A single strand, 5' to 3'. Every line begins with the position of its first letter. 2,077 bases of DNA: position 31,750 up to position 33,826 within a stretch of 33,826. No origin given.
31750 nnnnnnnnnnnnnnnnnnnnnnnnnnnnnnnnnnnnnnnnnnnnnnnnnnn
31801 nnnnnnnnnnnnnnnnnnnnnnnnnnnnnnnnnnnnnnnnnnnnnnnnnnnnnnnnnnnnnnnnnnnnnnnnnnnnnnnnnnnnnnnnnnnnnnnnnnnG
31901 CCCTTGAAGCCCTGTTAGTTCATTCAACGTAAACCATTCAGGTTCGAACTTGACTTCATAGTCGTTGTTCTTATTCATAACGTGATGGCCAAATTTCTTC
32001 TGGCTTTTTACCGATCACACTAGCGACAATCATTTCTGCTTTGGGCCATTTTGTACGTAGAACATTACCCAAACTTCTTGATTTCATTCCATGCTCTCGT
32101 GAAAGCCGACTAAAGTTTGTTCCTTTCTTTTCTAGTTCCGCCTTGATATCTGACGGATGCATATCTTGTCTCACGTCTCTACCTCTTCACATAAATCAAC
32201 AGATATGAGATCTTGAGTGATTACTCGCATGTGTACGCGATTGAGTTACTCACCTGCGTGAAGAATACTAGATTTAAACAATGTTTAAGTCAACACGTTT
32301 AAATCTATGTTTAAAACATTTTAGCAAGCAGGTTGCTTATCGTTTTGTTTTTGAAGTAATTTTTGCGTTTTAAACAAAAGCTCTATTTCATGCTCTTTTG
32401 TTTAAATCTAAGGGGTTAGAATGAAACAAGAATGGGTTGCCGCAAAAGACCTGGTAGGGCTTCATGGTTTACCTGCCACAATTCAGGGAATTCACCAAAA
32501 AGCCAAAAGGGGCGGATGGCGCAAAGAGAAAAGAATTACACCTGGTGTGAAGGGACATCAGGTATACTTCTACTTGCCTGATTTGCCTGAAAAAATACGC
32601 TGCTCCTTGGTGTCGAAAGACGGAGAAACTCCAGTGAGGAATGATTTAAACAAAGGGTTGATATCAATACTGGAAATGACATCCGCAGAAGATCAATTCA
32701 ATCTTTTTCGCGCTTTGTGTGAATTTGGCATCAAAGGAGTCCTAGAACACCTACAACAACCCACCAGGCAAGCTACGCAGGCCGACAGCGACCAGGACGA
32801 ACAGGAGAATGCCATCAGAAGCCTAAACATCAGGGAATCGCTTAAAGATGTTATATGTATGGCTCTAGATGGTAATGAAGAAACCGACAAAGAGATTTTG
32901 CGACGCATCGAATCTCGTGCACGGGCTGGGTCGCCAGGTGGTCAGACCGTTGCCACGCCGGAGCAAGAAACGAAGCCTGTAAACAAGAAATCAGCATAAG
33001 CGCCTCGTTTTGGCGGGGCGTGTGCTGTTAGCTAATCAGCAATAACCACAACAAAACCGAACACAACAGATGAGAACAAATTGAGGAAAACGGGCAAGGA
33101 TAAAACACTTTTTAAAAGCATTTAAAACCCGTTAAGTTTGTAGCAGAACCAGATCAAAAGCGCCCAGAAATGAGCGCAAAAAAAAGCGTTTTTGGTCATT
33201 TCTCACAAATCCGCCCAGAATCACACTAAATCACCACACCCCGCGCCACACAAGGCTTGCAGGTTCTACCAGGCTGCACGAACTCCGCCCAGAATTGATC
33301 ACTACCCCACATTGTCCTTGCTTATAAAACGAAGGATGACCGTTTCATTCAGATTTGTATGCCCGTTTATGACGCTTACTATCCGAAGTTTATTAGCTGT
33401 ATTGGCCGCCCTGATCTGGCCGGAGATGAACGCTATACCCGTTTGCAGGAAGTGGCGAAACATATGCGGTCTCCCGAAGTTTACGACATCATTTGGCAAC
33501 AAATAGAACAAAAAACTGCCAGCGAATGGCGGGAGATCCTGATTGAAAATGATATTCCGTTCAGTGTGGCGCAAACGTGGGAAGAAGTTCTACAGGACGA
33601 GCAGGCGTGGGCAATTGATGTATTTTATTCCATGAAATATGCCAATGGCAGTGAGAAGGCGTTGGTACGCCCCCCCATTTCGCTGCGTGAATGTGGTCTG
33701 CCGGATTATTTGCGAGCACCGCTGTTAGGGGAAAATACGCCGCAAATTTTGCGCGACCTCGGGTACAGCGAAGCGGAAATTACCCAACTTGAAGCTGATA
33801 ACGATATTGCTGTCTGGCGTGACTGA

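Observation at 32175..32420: Operator region with TTTAAA-core repeats and an exact 11-bp direct repeat; shared DNA-binding domain in repressor and transposase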

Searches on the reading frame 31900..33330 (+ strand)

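Call 53: search_protein_families(library=pfam, proteins=[L003:2636-3286:+, L003:189-2231:-, L003:2231-2467:-], max_evalue=0.01)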
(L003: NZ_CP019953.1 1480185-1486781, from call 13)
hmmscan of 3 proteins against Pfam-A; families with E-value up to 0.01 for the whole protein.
L003:2636-3286:+ (216 aa): 2 families
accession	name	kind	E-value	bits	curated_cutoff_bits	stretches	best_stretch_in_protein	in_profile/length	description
PF07022.19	Phage_CI_repr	-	4.2e-06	27.5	22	1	21-80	4-62/65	Bacteriophage CI repressor helix-turn-helix domain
PF23725.1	Dredd_N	-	0.0017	18.7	27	1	67-146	18-98/100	Caspase-8, N-terminal domain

L003:189-2231:- (680 aa): 4 families
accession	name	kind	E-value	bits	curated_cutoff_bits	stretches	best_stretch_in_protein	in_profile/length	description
PF09299.17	Mu-transpos_C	-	6.3e-17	61.8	21.7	1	534-591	3-60/61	Mu transposase, C-terminal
PF02316.22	HTH_Tnp_Mu_1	-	1.3e-11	45.4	23.3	1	7-140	2-121/134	Mu DNA-binding domain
PF13683.12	rve_3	-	5.5e-05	23.3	26.5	0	396-423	2-29/67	Integrase core domain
PF00665.32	rve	-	7.7e-05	23.3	32.6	1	302-407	5-102/102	Integrase core domain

L003:2231-2467:- (78 aa): 1 family
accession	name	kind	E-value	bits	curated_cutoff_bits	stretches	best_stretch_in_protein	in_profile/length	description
PF13693.12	HTH_35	-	9.3e-26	90.1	25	1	11-76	1-66/75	Winged helix-turn-helix DNA-binding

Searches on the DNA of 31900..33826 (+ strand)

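Call 8: search_dna_similar(query=window:31900-33330:+, collection=phages, mode=distant, max_rows=25)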
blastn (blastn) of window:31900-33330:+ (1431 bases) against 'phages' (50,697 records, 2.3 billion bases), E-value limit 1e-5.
No match.

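Call 9: search_dna_similar(query=window:31900-33330:+, collection=ecoli_genomes, mode=near, max_rows=20)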
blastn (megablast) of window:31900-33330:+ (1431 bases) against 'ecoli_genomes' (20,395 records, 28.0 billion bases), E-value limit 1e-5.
Records with a match: 59; places in all: 62; records where one place covers at least 80% of the query: 3.
Genomes with a match: 59 of 5426; with a place that covers at least 80% of the query: 3. Places per genome that has any: lowest 1, median 1, highest 2. On chromosomes: 60 places; on plasmids: 2.
Best place of each record, by identity: 90-95% 12; 80-90% 47.
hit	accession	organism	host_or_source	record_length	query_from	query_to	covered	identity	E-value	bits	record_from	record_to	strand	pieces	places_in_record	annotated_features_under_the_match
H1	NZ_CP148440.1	Escherichia coli strain Z1323CEC0011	Chicken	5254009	1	1412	99%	94.1%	0e+0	2132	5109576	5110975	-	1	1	DNA-binding protein (x2) | helix-turn-helix domain-containing protein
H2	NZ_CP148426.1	Escherichia coli strain Z1323CEC0014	Chicken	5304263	1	1411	99%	93.9%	0e+0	2113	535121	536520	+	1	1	DNA-binding protein (x2) | helix-turn-helix domain-containing protein | hypothetical protein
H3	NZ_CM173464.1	Escherichia coli strain E423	cloacal swab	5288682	1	1412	99%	91.5%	0e+0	1930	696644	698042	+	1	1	DNA-binding protein | helix-turn-helix domain-containing protein | transposase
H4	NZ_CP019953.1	Escherichia coli M8 strain M8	Mus musculus C57Bl/6J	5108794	813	1412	42%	94.3%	0e+0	917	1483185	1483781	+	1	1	helix-turn-helix domain-containing protein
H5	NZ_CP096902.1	Escherichia coli strain RSHH22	Mus musculus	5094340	813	1412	42%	94.3%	0e+0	917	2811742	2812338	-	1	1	helix-turn-helix domain-containing protein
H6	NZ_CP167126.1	Escherichia coli strain SK6988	Mouse fecal sample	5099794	813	1412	42%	94.3%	0e+0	917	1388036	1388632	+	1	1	helix-turn-helix domain-containing protein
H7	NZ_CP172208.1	Escherichia coli strain GF75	chicken meat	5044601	813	1412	42%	88.8%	0e+0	730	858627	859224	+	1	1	helix-turn-helix domain-containing protein | RHS repeat-associated core domain-containing protein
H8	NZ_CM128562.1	Escherichia coli strain 2824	chicken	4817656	813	1412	42%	88.8%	0e+0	730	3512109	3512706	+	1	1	helix-turn-helix domain-containing protein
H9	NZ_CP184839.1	Escherichia coli strain 47-1826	Broiler chicken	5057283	813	1412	42%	88.8%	0e+0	730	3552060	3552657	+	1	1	helix-turn-helix domain-containing protein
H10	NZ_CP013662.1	Escherichia coli strain 08-00022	Homo sapiens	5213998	813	1412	42%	88.4%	0e+0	719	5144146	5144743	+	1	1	helix-turn-helix domain-containing protein (x2)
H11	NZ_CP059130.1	Escherichia coli strain Ec55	Homo sapiens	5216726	813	1412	42%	88.4%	0e+0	719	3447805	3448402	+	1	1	helix-turn-helix domain-containing protein | ypdF: aminopeptidase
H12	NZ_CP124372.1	Escherichia coli strain AVS0151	environmental: river near WWTP effluent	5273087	813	1412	42%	88.4%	0e+0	717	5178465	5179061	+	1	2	helix-turn-helix domain-containing protein | TonB-dependent receptor domain-containing protein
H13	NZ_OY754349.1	Escherichia coli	-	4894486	813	1412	42%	88.1%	0e+0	708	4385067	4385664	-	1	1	helix-turn-helix domain-containing protein | phnJ: alpha-D-ribose 1-methylphosphonate 5-phosphate C-P-lyase PhnJ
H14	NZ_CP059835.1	Escherichia coli strain tcmA_3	swine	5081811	828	1413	41%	89.3%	0e+0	734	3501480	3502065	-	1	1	helix-turn-helix domain-containing protein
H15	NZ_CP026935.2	Escherichia coli strain CFS3292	Bos taurus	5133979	826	1412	41%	89.0%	0e+0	725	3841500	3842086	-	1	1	helix-turn-helix domain-containing protein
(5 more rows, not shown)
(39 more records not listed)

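Call 11: get_annotated_region(hit=H1, flank=3000)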
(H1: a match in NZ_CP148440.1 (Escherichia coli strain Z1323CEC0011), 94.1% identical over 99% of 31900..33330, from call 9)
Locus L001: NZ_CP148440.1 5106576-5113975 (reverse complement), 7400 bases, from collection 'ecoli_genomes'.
description: Escherichia coli strain Z1323CEC0011 chromosome, complete genome
organism: Escherichia coli strain Z1323CEC0011 (NCBI taxid 562)
replicon: chromosome; assembly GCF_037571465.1
host: Chicken; source: -; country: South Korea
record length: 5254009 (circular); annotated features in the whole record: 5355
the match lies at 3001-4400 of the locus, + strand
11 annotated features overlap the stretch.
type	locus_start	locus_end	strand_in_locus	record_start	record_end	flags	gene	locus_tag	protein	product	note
CDS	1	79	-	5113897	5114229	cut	-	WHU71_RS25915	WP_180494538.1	hypothetical protein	-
CDS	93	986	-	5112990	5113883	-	-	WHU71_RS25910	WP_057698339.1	AAA family ATPase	-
CDS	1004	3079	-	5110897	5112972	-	-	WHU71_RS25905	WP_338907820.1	DNA-binding protein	-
CDS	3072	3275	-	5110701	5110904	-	-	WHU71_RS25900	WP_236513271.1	helix-turn-helix domain-containing protein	-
CDS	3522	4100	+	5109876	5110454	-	-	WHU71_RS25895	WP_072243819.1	DNA-binding protein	-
CDS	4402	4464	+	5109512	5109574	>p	-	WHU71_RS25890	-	hypothetical protein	incomplete; partial in the middle of a contig; missing N-terminus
CDS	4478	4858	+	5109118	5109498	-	yigF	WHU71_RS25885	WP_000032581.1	DUF2628 domain-containing protein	-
CDS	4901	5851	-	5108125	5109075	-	corA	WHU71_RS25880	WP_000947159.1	magnesium/cobalt transporter CorA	-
CDS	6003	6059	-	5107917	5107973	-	ysgD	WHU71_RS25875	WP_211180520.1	protein YsgD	-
CDS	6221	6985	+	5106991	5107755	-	yigE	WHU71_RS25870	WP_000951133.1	phosphodiester glycosidase family protein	-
CDS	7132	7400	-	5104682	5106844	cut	uvrD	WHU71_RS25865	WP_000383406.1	DNA helicase II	-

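Call 12: get_annotated_region(hit=H3, flank=3000)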
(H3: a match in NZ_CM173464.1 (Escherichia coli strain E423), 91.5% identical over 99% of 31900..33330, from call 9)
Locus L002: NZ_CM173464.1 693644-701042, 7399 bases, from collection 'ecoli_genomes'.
description: Escherichia coli strain E423 chromosome, whole genome shotgun sequence
organism: Escherichia coli strain E423 (NCBI taxid 562)
replicon: chromosome; assembly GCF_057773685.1
host: -; source: cloacal swab; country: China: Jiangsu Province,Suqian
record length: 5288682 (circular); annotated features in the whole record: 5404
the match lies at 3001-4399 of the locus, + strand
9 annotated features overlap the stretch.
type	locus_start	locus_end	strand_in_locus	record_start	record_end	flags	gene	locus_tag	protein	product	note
CDS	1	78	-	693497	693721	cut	-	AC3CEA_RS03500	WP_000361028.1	hypothetical protein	-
CDS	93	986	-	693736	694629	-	-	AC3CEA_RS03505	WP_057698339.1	AAA family ATPase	-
CDS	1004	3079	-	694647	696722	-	-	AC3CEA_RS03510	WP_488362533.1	transposase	-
CDS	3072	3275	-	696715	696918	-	-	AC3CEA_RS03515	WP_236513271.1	helix-turn-helix domain-containing protein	-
CDS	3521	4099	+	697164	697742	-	-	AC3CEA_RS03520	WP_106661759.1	DNA-binding protein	-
CDS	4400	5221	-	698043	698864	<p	alx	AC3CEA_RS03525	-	TerC family membrane protein Alx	incomplete; partial in the middle of a contig; missing C-terminus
CDS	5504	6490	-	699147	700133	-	ygjR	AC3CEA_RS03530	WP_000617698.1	Gfo/Idh/MocA family protein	-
CDS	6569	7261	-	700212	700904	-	ygjQ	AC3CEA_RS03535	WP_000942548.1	SanA/YdcF family protein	-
CDS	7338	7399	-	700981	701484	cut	ygjP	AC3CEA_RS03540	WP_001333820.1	M48 metallopeptidase family protein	-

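Call 13: get_annotated_region(hit=H4, flank=3000)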
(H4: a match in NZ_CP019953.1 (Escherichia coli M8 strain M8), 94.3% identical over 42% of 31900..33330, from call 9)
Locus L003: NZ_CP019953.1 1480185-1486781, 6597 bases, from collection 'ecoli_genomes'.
description: Escherichia coli M8 chromosome, complete genome
organism: Escherichia coli M8 strain M8 (NCBI taxid 1392854)
replicon: chromosome; assembly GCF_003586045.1
host: Mus musculus C57Bl/6J; source: ob/ob mice; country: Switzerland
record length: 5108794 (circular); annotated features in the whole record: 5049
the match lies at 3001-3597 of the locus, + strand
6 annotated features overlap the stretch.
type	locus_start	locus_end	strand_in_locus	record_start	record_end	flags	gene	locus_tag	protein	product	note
CDS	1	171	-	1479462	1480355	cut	-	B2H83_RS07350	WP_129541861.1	AAA family ATPase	-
CDS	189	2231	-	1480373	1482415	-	-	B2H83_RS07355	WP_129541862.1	Mu transposase C-terminal domain-containing protein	-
CDS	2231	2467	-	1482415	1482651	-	-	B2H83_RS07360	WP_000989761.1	helix-turn-helix domain-containing protein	-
CDS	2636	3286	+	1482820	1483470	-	-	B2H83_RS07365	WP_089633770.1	helix-turn-helix domain-containing protein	-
CDS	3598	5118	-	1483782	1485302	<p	ycgB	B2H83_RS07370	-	SpoVR family protein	incomplete; partial in the middle of a contig; missing C-terminus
CDS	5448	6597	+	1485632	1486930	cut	dadA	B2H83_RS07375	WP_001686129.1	D-amino acid dehydrogenase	-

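Call 14: get_annotated_region(hit=H7, flank=3000)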
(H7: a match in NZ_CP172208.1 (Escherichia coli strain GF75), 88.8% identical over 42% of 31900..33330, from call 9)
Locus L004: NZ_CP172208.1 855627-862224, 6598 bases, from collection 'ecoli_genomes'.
description: Escherichia coli strain GF75 chromosome, complete genome
organism: Escherichia coli strain GF75 (NCBI taxid 562)
replicon: chromosome; assembly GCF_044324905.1
host: -; source: chicken meat; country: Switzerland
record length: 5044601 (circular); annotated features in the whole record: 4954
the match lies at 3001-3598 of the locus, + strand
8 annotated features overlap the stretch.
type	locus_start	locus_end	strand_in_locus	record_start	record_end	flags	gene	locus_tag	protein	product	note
CDS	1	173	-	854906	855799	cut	-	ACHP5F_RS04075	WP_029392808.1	AAA family ATPase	-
CDS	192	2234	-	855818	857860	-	-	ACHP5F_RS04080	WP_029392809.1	Mu transposase C-terminal domain-containing protein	-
CDS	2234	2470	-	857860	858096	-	-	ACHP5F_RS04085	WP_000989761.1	helix-turn-helix domain-containing protein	-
CDS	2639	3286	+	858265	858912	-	-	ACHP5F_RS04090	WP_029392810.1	helix-turn-helix domain-containing protein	-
CDS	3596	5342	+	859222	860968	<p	-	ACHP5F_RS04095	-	RHS repeat-associated core domain-containing protein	frameshifted; incomplete; partial in the middle of a contig; missing N-terminus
CDS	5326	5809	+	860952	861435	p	ydcD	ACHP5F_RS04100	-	protein YdcD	frameshifted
CDS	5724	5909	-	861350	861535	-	-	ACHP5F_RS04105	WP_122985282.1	hypothetical protein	-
CDS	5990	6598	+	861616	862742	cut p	-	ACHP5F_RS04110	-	ISAs1 family transposase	frameshifted; internal stop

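Call 15: get_annotated_region(hit=H14, flank=3000)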
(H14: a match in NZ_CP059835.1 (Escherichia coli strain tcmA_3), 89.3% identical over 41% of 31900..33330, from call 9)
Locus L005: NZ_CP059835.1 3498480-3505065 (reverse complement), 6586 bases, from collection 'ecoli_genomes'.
description: Escherichia coli strain tcmA_3 chromosome, complete genome
organism: Escherichia coli strain tcmA_3 (NCBI taxid 562)
replicon: chromosome; assembly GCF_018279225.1
host: swine; source: liver; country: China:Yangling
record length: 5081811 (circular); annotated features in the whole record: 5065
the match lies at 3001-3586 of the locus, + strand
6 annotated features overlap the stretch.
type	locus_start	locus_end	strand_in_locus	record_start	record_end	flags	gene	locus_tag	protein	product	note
CDS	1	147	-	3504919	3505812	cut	-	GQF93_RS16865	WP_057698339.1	AAA family ATPase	-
CDS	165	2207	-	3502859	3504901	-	-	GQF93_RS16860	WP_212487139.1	Mu transposase C-terminal domain-containing protein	-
CDS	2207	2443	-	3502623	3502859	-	-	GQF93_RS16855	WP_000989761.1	helix-turn-helix domain-containing protein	-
CDS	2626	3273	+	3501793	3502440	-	-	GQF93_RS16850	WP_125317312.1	helix-turn-helix domain-containing protein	-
CDS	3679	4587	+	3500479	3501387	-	melR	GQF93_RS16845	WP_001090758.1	transcriptional regulator MelR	-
CDS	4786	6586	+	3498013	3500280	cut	adiA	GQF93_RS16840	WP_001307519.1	arginine decarboxylase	-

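Call 16: get_annotated_region(hit=H2, flank=3000)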
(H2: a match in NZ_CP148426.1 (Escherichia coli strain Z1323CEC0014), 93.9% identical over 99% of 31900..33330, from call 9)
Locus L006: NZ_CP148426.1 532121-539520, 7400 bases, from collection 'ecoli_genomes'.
description: Escherichia coli strain Z1323CEC0014 chromosome, complete genome
organism: Escherichia coli strain Z1323CEC0014 (NCBI taxid 562)
replicon: chromosome; assembly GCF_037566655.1
host: Chicken; source: -; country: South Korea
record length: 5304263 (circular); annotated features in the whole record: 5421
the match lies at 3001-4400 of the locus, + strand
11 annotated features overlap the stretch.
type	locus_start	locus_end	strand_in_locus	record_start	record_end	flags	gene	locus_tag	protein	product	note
CDS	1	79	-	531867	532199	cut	-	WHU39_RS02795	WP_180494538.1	hypothetical protein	-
CDS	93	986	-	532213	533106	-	-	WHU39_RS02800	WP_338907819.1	AAA family ATPase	-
CDS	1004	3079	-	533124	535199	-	-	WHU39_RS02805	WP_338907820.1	DNA-binding protein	-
CDS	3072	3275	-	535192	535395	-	-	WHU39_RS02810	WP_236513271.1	helix-turn-helix domain-containing protein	-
CDS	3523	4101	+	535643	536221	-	-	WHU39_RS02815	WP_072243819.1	DNA-binding protein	-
CDS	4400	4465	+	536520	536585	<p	-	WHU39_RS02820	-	hypothetical protein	incomplete; partial in the middle of a contig; missing N-terminus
CDS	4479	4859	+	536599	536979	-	yigF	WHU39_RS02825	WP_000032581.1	DUF2628 domain-containing protein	-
CDS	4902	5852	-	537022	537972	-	corA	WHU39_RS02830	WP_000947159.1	magnesium/cobalt transporter CorA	-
CDS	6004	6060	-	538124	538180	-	ysgD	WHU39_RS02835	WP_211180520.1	protein YsgD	-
CDS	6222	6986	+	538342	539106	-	yigE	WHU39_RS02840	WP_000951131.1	phosphodiester glycosidase family protein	-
CDS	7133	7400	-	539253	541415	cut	uvrD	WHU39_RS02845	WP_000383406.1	DNA helicase II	-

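Call 38: search_dna_similar(query=window:33312-33826:+, collection=ecoli_genomes, mode=near, max_rows=5)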
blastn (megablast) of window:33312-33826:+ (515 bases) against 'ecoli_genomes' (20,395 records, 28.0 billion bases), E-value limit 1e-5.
No match.

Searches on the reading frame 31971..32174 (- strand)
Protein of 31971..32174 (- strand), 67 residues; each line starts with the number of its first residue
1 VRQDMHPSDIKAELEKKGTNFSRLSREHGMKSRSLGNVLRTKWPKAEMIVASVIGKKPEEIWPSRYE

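Call 6: search_protein_families(library=pfam, proteins=[window:31971-32174:-], max_evalue=0.01)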
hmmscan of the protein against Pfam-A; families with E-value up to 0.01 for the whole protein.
window:31971-32174:- (67 aa): 1 family
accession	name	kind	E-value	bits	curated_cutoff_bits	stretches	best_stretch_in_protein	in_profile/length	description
PF13693.12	HTH_35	-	1.7e-25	89.2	25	1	4-67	1-64/75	Winged helix-turn-helix DNA-binding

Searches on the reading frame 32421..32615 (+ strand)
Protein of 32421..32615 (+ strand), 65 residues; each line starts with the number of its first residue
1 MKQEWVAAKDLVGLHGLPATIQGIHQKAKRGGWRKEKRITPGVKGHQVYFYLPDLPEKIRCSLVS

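Call 57: find_related_loci(query=A5, collection=viral_contigs, flank=3000)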
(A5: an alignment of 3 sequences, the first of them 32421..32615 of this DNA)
Query A5 (65 aa) in viral_contigs; peptide patterns used: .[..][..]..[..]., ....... (x = any residue, [..] = any of these).
76 stretches matched a pattern; 1 encode a relative of the query (tblastn E <= 1e-3); 1 distinct loci.
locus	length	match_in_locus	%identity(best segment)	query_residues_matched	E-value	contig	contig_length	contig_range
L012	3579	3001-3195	100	1-65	1e-44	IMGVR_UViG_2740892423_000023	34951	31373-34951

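Call 58: find_related_loci(query=A5, collection=genome_contigs, flank=3000)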
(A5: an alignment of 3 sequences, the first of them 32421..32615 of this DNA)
Query A5 (65 aa) in genome_contigs; peptide patterns used: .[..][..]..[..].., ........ (x = any residue, [..] = any of these).
44 stretches matched a pattern, but none encodes a relative of the query by tblastn (E <= 1e-3).

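Call 72: find_related_loci(query=A5, collection=metagenome_contigs, flank=3000)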
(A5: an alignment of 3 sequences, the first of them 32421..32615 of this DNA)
Query A5 (65 aa) in metagenome_contigs; peptide patterns used: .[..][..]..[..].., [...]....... (x = any residue, [..] = any of these).
123 stretches matched a pattern; 1 encode a relative of the query (tblastn E <= 1e-3); 1 distinct loci.
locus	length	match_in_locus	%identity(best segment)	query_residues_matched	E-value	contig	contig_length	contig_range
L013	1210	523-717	100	1-65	9e-47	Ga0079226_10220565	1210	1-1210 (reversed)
